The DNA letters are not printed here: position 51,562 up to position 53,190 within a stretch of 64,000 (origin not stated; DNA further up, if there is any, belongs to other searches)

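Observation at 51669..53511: Lower-GC two-gene island: ABC-type AAA ATPase abutted to a small PIN-like nuclease, a candidate uncharacterised defence module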

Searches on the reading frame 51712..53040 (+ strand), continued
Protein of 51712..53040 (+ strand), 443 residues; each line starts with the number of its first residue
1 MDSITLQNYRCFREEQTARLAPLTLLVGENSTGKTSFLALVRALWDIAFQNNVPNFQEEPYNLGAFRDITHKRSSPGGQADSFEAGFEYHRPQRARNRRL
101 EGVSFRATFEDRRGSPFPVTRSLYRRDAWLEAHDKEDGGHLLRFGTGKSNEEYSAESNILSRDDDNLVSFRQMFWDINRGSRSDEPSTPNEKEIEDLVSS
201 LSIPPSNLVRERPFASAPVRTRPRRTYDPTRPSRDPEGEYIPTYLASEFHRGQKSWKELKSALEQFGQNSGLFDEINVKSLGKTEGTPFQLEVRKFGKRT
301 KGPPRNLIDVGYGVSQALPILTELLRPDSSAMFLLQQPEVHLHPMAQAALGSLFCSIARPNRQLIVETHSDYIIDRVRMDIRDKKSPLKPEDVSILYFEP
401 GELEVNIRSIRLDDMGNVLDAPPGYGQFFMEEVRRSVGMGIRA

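Call 90: get_annotated_region(hit=H13, flank=3500)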
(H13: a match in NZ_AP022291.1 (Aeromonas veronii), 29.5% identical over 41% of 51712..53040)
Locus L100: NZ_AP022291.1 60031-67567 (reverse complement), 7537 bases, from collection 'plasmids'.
description: Aeromonas veronii strain WP9-W18-ESBL-04 plasmid pWP9-W18-ESBL-04_1, complete sequence
organism: Aeromonas veronii (NCBI taxid 654)
taxonomy: Bacteria; Pseudomonadota; Gammaproteobacteria; Aeromonadales; Aeromonadaceae; Aeromonas; Aeromonas veronii
host: -; source: -; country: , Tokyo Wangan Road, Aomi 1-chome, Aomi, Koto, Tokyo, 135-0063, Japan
typing (MOB-suite, as given by PLSDB): conjugative; replicon rep_cluster_1169; relaxase MOBF; mating-pair formation MPF_F
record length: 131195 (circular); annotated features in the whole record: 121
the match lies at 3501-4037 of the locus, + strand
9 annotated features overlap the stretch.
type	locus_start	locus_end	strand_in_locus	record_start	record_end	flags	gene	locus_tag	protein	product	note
CDS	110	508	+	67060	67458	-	-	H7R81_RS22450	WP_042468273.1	DUF6088 family protein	-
CDS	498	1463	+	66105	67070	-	-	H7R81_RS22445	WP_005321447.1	nucleotidyl transferase AbiEii/AbiGii toxin family protein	-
CDS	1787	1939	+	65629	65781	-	-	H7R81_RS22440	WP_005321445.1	Hok/Gef family protein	-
CDS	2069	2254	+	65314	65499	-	-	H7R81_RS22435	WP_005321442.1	hypothetical protein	-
CDS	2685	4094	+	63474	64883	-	-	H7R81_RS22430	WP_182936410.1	DUF3696 domain-containing protein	-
CDS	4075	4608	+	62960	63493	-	-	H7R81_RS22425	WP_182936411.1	hypothetical protein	-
CDS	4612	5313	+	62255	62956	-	-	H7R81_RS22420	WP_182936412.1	RNA ligase family protein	-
CDS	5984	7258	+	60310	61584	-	-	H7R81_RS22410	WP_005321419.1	metallophosphoesterase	-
CDS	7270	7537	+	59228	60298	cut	-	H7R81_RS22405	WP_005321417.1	GTPase-associated system all-helical protein GASH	-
